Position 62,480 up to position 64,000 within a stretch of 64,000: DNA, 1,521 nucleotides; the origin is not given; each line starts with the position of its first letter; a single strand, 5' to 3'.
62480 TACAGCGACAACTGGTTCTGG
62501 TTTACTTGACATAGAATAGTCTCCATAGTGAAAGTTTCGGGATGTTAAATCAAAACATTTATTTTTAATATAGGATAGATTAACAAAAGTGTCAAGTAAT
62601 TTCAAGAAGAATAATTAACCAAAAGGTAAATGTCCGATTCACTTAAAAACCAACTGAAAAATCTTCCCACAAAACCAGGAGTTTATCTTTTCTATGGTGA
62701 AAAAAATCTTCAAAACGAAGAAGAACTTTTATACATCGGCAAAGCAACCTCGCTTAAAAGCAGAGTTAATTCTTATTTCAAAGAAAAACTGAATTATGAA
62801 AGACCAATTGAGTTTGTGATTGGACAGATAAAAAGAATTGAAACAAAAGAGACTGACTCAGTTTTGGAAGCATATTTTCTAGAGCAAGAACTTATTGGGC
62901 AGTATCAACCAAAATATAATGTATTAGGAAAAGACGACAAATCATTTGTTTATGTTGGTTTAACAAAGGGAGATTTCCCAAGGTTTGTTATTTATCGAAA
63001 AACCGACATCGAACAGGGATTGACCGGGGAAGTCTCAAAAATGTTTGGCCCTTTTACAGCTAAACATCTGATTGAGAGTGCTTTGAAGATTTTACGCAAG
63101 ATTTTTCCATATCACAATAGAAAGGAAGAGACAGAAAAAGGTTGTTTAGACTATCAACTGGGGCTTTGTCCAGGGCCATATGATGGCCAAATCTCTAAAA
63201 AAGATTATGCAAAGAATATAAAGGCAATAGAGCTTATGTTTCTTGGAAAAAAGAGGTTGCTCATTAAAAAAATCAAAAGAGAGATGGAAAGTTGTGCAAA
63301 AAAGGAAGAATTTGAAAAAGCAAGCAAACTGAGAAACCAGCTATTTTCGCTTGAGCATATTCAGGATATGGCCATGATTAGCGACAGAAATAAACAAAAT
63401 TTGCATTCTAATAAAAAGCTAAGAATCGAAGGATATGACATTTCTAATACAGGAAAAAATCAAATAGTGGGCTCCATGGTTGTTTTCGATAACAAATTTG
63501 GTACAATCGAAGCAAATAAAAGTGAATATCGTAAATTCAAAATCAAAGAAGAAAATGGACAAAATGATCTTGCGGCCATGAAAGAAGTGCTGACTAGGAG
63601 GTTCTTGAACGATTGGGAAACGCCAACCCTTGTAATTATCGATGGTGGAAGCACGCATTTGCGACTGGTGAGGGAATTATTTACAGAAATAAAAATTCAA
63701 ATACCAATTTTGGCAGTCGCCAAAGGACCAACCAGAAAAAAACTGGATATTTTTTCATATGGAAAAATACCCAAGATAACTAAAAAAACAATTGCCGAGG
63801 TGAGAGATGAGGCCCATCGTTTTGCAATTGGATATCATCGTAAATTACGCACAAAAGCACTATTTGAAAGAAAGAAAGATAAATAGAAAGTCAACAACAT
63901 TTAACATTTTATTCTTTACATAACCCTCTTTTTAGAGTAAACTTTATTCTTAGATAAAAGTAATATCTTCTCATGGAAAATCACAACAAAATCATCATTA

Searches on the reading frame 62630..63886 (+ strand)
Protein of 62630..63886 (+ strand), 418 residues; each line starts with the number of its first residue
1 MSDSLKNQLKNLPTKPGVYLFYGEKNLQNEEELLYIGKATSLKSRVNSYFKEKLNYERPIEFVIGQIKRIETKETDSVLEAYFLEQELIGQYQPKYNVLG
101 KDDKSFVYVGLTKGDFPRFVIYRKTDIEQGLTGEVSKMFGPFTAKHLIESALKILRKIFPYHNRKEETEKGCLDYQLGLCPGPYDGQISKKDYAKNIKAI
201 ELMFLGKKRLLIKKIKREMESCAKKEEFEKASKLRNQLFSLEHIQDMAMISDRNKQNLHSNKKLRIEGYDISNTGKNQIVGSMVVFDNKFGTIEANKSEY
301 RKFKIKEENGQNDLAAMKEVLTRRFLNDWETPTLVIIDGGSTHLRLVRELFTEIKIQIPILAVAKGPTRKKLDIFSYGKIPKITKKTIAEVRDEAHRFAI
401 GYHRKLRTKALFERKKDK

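Call 27: search_protein_families(library=pfam, max_evalue=0.00001, proteins=[window:62630-63886:+])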
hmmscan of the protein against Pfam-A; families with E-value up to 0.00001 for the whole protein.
window:62630-63886:+ (418 aa): 3 families
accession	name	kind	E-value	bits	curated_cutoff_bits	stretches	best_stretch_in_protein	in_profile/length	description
PF08459.17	UvrC_RNaseH_dom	-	1.1e-34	120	22.3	1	262-400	9-159/159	UvrC RNAse H endonuclease domain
PF02151.25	UVR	-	5.5e-09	35.9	21.5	1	211-243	3-35/36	UvrB/uvrC motif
PF01541.30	GIY-YIG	-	2.5e-07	31.3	22.6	1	16-97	2-78/78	GIY-YIG catalytic domain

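Call 52: find_encoding_contigs(protein=window:62630-63886:+, flank=10000, max_places=4)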
Protein window:62630-63886:+ (418 aa): no gene with exactly this product is on record in the collection.
